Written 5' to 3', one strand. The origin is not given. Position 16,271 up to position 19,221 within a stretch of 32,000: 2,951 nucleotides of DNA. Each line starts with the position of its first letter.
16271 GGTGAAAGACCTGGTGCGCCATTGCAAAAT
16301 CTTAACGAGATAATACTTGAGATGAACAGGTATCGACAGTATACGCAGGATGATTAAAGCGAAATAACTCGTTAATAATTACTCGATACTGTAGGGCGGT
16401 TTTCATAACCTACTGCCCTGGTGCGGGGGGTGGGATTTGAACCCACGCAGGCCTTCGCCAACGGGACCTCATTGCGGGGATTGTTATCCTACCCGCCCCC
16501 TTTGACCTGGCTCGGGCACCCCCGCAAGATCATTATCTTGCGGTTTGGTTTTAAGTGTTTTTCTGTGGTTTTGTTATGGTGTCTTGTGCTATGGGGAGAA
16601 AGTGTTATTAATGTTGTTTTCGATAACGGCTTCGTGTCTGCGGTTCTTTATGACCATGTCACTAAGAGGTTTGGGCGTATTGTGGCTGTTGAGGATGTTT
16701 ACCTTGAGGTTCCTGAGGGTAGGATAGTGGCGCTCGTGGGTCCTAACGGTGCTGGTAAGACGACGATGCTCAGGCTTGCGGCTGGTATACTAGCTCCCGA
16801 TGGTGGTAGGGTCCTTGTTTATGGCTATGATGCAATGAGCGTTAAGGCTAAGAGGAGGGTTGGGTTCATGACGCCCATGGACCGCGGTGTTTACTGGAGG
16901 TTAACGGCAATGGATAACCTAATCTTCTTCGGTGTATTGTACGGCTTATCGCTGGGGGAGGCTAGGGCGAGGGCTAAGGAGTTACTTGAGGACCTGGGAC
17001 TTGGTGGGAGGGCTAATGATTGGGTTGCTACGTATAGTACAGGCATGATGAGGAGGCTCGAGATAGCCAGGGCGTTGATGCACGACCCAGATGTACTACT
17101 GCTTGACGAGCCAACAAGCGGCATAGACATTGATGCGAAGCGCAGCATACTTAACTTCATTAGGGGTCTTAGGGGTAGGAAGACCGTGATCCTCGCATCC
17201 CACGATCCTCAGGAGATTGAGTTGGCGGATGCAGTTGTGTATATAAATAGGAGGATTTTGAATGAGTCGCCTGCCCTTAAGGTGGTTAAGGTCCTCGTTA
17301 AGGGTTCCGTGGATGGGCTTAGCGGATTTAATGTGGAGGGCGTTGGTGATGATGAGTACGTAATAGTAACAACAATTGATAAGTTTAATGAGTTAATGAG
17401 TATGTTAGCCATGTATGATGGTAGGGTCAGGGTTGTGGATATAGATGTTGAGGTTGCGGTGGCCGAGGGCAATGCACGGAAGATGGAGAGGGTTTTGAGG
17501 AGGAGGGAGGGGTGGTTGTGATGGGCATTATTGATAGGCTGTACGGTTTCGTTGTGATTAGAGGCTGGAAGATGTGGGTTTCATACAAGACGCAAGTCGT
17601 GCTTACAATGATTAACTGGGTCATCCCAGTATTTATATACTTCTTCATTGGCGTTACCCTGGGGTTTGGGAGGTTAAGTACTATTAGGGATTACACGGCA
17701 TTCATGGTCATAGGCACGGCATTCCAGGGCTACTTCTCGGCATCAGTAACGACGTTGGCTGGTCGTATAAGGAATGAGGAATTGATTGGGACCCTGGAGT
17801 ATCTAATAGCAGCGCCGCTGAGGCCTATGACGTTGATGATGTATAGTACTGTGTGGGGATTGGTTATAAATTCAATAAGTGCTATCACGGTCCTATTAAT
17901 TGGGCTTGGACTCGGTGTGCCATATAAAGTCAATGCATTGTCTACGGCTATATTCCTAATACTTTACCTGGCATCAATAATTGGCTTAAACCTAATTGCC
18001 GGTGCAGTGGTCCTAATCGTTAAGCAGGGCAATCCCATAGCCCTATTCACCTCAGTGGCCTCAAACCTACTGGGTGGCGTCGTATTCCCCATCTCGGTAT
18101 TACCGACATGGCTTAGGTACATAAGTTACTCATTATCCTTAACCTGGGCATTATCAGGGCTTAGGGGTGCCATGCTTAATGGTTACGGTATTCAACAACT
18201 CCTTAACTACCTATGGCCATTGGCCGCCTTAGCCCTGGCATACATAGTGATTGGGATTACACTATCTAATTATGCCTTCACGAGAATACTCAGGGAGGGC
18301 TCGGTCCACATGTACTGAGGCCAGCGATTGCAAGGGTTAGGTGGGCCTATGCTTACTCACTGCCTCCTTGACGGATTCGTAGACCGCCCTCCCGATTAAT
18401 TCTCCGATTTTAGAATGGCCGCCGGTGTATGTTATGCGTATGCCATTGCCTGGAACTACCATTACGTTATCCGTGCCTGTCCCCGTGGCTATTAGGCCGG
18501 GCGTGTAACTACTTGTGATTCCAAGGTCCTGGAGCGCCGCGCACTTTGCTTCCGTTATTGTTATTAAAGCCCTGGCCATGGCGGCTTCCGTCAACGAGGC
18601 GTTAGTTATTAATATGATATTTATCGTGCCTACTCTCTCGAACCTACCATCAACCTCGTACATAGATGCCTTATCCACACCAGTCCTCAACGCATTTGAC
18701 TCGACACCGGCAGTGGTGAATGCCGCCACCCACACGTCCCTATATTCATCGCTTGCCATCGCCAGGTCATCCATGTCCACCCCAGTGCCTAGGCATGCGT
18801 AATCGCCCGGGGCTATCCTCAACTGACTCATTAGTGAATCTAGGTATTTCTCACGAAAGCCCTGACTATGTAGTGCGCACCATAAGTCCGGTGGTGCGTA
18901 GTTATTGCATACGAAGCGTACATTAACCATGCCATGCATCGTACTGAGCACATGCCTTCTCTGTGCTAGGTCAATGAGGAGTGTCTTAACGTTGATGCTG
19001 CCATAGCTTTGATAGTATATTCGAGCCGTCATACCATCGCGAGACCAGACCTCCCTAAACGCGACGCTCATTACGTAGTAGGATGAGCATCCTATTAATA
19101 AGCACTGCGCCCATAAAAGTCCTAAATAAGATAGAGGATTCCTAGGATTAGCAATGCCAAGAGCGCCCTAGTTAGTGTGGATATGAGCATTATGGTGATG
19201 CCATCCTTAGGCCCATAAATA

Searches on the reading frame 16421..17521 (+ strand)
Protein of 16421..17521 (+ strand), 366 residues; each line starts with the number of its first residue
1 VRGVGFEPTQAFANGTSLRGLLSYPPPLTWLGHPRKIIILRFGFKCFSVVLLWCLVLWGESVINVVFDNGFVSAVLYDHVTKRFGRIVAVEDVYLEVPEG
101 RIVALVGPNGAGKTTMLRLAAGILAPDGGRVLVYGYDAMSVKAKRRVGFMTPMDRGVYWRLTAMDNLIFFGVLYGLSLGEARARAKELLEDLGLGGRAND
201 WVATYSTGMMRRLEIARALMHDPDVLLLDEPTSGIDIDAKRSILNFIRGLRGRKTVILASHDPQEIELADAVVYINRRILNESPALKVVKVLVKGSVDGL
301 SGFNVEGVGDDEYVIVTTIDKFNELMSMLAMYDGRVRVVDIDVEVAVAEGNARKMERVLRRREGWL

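Call 8: search_protein_families(library=pfam, proteins=[window:16421-17521:+])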
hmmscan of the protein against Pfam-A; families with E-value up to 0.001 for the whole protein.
window:16421-17521:+ (366 aa): 3 families
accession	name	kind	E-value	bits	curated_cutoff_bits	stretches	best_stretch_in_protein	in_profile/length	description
PF00005.33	ABC_tran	-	1.6e-27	97.2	25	1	91-233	2-137/137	ABC transporter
PF13304.12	AAA_21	-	1.8e-11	45.1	27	1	206-266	239-303/304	AAA domain, putative AbiEii toxin, Type IV TA system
PF13604.12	AAA_30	-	4e-05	23.9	27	1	101-138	19-56/191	AAA domain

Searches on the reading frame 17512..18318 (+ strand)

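Call 8: search_protein_families(library=pfam, proteins=[window:17512-18318:+])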
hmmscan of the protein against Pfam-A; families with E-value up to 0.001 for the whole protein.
window:17512-18318:+ (268 aa): 2 families
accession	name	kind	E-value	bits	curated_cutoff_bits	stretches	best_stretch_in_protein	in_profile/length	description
PF01061.29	ABC2_membrane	-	5.2e-13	49.4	26.9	1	19-222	8-211/211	ABC-2 type transporter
PF12698.13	ABC2_membrane_3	-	2.2e-08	34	31.6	1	52-249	154-346/347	ABC-2 family transporter protein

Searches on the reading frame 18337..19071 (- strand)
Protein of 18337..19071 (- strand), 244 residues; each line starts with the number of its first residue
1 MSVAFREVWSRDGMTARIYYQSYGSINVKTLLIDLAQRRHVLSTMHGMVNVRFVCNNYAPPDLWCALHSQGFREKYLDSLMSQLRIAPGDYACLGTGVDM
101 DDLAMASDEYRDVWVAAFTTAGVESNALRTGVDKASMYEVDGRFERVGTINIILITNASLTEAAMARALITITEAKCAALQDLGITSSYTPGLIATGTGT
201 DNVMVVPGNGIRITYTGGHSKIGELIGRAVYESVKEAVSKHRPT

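Call 7: search_protein_families(library=pfam, proteins=[window:18337-19071:-])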
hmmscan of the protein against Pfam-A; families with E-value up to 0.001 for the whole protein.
window:18337-19071:- (244 aa): 1 family
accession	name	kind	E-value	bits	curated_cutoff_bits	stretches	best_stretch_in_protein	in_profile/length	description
PF01955.23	CbiZ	-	8.8e-57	192.6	27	1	35-234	2-191/191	Adenosylcobinamide amidohydrolase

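Call 13: find_encoding_contigs(protein=window:18337-19071:-, flank=10000, max_places=6)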
Protein window:18337-19071:- (244 aa): 2 contigs read that carry it; 2 places shown.
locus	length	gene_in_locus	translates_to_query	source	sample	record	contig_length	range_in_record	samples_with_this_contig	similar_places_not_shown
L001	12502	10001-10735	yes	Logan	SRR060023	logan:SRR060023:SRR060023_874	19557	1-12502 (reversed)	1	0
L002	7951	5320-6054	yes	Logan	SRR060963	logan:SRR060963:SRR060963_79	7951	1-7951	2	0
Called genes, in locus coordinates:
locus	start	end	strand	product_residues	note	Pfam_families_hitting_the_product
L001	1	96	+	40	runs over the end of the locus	-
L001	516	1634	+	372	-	PF01497:Peripla_BP_2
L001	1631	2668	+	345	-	PF01032:FecCD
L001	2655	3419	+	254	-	PF00005:ABC_tran, PF02463:SMC_N (faint), PF13304:AAA_21 (faint)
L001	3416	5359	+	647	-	PF07728:AAA_5 (faint), PF01078:Mg_chelatase (weak), PF17863:AAA_lid_2, PF13519:VWA_2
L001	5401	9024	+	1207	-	PF02514:CobN-Mg_chel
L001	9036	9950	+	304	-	-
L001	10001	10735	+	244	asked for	PF01955:CbiZ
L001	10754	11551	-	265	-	PF01061:ABC2_membrane, PF12698:ABC2_membrane_3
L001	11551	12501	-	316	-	?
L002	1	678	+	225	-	?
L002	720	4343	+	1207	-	PF02514:CobN-Mg_chel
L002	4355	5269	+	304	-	-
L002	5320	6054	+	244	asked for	PF01955:CbiZ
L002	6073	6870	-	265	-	PF01061:ABC2_membrane, PF12698:ABC2_membrane_3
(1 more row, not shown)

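Call 26: find_homologous_proteins(query=window:18337-19071:-, max_evalue=1e-10)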
Query window:18337-19071:- (244 aa): 810 proteins with E <= 1e-10 among 1164 candidates; the best 120 are listed.
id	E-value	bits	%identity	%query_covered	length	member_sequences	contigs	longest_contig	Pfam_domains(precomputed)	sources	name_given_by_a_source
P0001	1.7e-158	543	100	100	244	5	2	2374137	PF01955.24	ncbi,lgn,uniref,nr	ncbi:adenosylcobinamide amidohydrolase [Vulcanisaeta distributa]|uniref:Adenosylcobinamide amidohydr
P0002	8.3e-137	472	90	99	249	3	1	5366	PF01955.24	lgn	-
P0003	6.3e-110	384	68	99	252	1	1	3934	PF01955.24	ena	-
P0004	1.9e-107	376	68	99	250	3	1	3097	PF01955.24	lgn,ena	-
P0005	2.7e-107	376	71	98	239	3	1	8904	PF01955.24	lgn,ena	-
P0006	1.2e-101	357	69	96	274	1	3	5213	PF01955.24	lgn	-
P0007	1.2e-97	344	83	73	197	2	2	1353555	PF01955.24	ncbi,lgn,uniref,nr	ncbi:adenosylcobinamide amidohydrolase [Vulcanisaeta sp. JCM 14467]|uniref:adenosylcobinamide amidoh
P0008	3.7e-81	290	57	96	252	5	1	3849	PF01955.24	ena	-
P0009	3.8e-80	287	58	95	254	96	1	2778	PF01955.24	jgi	jgi:adenosylcobinamide amidohydrolase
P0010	2.1e-78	281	58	95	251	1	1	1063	PF01955.24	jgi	jgi:adenosylcobinamide hydrolase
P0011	9.4e-75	269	53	97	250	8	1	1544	PF01955.24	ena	-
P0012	1.8e-74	268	53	99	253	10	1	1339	PF01955.24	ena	-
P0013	1.9e-74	268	53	96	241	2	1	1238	PF01955.24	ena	-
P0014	2.8e-74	268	53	97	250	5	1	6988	PF01955.24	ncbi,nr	ncbi:MAG: cobalamin biosynthesis protein CbiZ [Candidatus Hecatellales archaeon]|nr:MAG: cobalamin b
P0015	1.2e-73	266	88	55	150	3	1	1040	PF01955.24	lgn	-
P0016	1.8e-73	265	52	97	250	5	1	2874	PF01955.24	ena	-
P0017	2.9e-71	258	53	95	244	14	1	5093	PF01955.24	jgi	-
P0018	1.7e-70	255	53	95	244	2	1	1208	PF01955.24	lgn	-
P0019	6.8e-70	253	49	98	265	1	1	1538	PF01955.24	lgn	-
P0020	6.6e-69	250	58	86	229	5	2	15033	PF01955.24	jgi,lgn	jgi:adenosylcobinamide amidohydrolase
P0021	1.6e-68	249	52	95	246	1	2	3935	PF01955.24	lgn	-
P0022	3.1e-68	248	51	96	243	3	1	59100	PF01955.24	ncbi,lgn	-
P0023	3.2e-68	248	50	97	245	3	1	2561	PF01955.24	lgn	-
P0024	1.4e-67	246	53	92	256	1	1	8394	PF01955.24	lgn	-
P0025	1.6e-66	242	49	99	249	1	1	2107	PF01955.24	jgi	jgi:adenosylcobinamide amidohydrolase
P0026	2.6e-66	242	50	98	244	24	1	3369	PF01955.24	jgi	-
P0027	4.4e-66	241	55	97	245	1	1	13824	PF01955.24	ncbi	-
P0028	5.0e-66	241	54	87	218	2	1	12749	PF01955.24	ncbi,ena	-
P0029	6.0e-66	241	50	97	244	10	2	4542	PF01955.24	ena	-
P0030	8.2e-66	240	49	97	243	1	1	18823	PF01955.24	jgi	jgi:adenosylcobinamide amidohydrolase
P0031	9.5e-66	240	51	94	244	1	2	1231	PF01955.24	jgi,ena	-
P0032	1.3e-65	239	51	94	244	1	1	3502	PF01955.24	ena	-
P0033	2.3e-65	239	54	96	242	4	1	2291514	PF01955.24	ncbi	ncbi:adenosylcobinamide amidohydrolase [Vulcanisaeta sp. JCM 16161]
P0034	2.7e-65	238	50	98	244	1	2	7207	PF01955.24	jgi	-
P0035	3.9e-65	238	49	95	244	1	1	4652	PF01955.24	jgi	-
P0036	5.0e-65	238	58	80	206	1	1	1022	PF01955.24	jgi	jgi:adenosylcobinamide amidohydrolase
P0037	7.2e-65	237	51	96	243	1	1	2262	PF01955.24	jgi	jgi:adenosylcobinamide hydrolase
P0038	1.2e-64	236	49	95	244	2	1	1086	PF01955.24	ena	-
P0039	2.0e-64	236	52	93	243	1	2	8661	PF01955.24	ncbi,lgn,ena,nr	ncbi:MAG TPA: hypothetical protein ENH97_00535 [bacterium]|nr:hypothetical protein [bacterium]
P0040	2.6e-64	235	49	96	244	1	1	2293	PF01955.24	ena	-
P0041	4.3e-64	234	50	94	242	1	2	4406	PF01955.24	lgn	-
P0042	5.3e-64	234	48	96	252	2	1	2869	PF01955.24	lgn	-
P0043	5.4e-64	234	51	94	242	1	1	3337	PF01955.24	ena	-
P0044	6.2e-64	234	49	97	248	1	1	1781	PF01955.24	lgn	-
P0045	6.6e-64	234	48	95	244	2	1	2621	PF01955.24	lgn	-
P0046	7.2e-64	234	48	95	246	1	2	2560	PF01955.24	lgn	-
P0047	7.2e-64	234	49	97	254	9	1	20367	PF01955.24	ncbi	-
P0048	8.1e-64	234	51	94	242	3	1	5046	PF01955.24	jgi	-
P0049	9.4e-64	233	49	96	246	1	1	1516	PF01955.24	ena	-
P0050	1.0e-63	233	49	97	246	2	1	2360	PF01955.24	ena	-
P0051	1.1e-63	233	50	94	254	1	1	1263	PF01955.24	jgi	jgi:adenosylcobinamide amidohydrolase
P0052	1.4e-63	233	51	94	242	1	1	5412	PF01955.24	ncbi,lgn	-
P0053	1.5e-63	233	50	94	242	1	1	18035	PF01955.24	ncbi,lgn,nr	ncbi:hypothetical protein ES706_06726 [subsurface metagenome]|nr:hypothetical protein [Dehalococcoid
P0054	1.7e-63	232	48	97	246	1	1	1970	PF01955.24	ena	-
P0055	1.7e-63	232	49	98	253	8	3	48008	PF01955.24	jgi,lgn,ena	-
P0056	2.5e-63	232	50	92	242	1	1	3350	PF01955.24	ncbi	-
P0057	2.7e-63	232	50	94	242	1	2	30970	PF01955.24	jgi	-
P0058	2.7e-63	232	51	94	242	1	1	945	PF01955.24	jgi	-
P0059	2.7e-63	232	50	94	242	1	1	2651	PF01955.24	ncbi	-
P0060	3.2e-63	232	54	93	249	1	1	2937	PF01955.24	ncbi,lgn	-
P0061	3.2e-63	232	50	94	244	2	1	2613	PF01955.24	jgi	-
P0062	3.7e-63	231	50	95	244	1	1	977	PF01955.24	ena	-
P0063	4.3e-63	231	50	94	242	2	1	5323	PF01955.24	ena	-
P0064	4.9e-63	231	48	96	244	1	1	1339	PF01955.24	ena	-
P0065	5.0e-63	231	50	94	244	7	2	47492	PF01955.24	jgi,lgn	jgi:adenosylcobinamide hydrolase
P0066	5.4e-63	231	50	94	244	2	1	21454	PF01955.24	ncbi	-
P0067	6.4e-63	231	49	97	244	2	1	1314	PF01955.24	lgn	-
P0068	7.9e-63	230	49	95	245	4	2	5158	PF01955.24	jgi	-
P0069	1.3e-62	230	50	93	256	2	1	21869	PF01955.24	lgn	-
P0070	1.3e-62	230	48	95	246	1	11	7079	PF01955.24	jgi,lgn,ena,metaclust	metaclust:\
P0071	1.4e-62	230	50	94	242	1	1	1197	PF01955.24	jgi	-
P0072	1.9e-62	229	50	94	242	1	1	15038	PF01955.24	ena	-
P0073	2.1e-62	229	49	95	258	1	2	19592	PF01955.24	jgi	jgi:adenosylcobinamide amidohydrolase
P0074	2.2e-62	229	50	94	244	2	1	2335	PF01955.24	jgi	-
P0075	2.6e-62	229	50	92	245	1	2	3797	PF01955.24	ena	-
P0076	3.4e-62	228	50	94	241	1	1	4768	PF01955.24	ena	-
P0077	3.6e-62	228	48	95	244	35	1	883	PF01955.24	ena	-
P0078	3.8e-62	228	50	94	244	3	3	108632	PF01955.24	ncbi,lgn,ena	-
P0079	5.3e-62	228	50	94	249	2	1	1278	PF01955.24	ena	-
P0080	5.9e-62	227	51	94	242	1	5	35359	PF01955.24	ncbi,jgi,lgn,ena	-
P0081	8.5e-62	227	50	93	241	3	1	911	PF01955.24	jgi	-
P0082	9.9e-62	227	49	94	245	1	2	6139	PF01955.24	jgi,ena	-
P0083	1.2e-61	226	50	93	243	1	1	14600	PF01955.24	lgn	-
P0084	1.2e-61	226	50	94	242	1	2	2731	PF01955.24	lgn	-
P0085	1.7e-61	226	47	99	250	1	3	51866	PF01955.24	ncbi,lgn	ncbi:MAG: adenosylcobinamide amidohydrolase [Dehalococcoidia bacterium]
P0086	3.2e-61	225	50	94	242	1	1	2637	PF01955.24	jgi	jgi:adenosylcobinamide amidohydrolase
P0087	3.2e-61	225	51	94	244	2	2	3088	PF01955.24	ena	-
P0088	3.2e-61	225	47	94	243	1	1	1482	PF01955.24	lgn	-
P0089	3.5e-61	225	49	94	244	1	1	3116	PF01955.24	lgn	-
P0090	5.6e-61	224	50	97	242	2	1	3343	PF01955.24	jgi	jgi:adenosylcobinamide amidohydrolase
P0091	6.7e-61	224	49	94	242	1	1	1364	PF01955.24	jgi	-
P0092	9.9e-61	223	47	95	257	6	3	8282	PF01955.24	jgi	-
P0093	1.4e-60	223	49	94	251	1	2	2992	PF01955.24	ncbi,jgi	-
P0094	1.7e-60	223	51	94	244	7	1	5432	PF01955.24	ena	-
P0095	2.3e-60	222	48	96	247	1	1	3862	PF01955.24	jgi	jgi:adenosylcobinamide hydrolase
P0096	2.4e-60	222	50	92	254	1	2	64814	PF01955.24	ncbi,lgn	ncbi:MAG: adenosylcobinamide amidohydrolase [Nitrospirota bacterium]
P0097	2.7e-60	222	47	96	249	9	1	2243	PF01955.24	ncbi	-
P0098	3.2e-60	222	48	94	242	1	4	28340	PF01955.24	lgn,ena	-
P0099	3.7e-60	222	50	94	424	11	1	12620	PF02572.22,PF01955.24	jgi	-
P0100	4.1e-60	221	50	90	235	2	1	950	PF01955.24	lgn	-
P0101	5.7e-60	221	48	93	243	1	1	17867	PF01955.24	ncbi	ncbi:MAG: adenosylcobinamide amidohydrolase [bacterium]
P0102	5.8e-60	221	50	94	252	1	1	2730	PF01955.24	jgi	jgi:adenosylcobinamide amidohydrolase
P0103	9.7e-60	220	51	89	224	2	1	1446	PF01955.24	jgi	jgi:adenosylcobinamide hydrolase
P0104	1.1e-59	220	47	98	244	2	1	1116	PF01955.24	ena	-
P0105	2.0e-59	219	73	60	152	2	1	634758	PF01955.24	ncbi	-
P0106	2.0e-59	219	49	94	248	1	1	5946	PF01955.24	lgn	-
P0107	2.0e-59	219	47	96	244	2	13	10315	PF01955.24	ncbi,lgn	-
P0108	2.4e-59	219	46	95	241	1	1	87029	PF01955.24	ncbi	-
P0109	4.3e-59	218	48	99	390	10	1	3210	PF04608.19,PF01955.24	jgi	-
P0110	4.4e-59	218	50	94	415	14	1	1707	PF02572.22,PF01955.24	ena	-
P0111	6.2e-59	218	50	94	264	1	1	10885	PF01955.24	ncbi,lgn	-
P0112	7.6e-59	217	49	94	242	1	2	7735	PF01955.24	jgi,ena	-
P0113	7.7e-59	217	49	94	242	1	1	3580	PF01955.24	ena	-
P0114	1.7e-58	216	47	94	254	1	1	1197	PF01955.24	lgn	-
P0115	2.9e-58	215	51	95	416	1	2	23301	PF02572.22,PF01955.24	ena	-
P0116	4.2e-58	215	50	95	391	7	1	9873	PF01955.24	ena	-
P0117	4.4e-58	215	45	96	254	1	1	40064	PF01955.24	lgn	-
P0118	5.1e-58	215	50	94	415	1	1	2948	PF02572.22,PF01955.24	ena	-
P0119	5.3e-58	215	50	94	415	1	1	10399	PF02572.22,PF01955.24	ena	-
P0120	1.1e-57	213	50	94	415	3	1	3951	PF02572.22,PF01955.24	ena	-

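Call 27: find_encoding_contigs(protein=P0033, flank=10000, max_places=3)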
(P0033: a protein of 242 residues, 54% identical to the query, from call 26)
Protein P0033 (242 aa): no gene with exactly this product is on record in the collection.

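Call 28: find_encoding_contigs(protein=P0105, flank=10000, max_places=3)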
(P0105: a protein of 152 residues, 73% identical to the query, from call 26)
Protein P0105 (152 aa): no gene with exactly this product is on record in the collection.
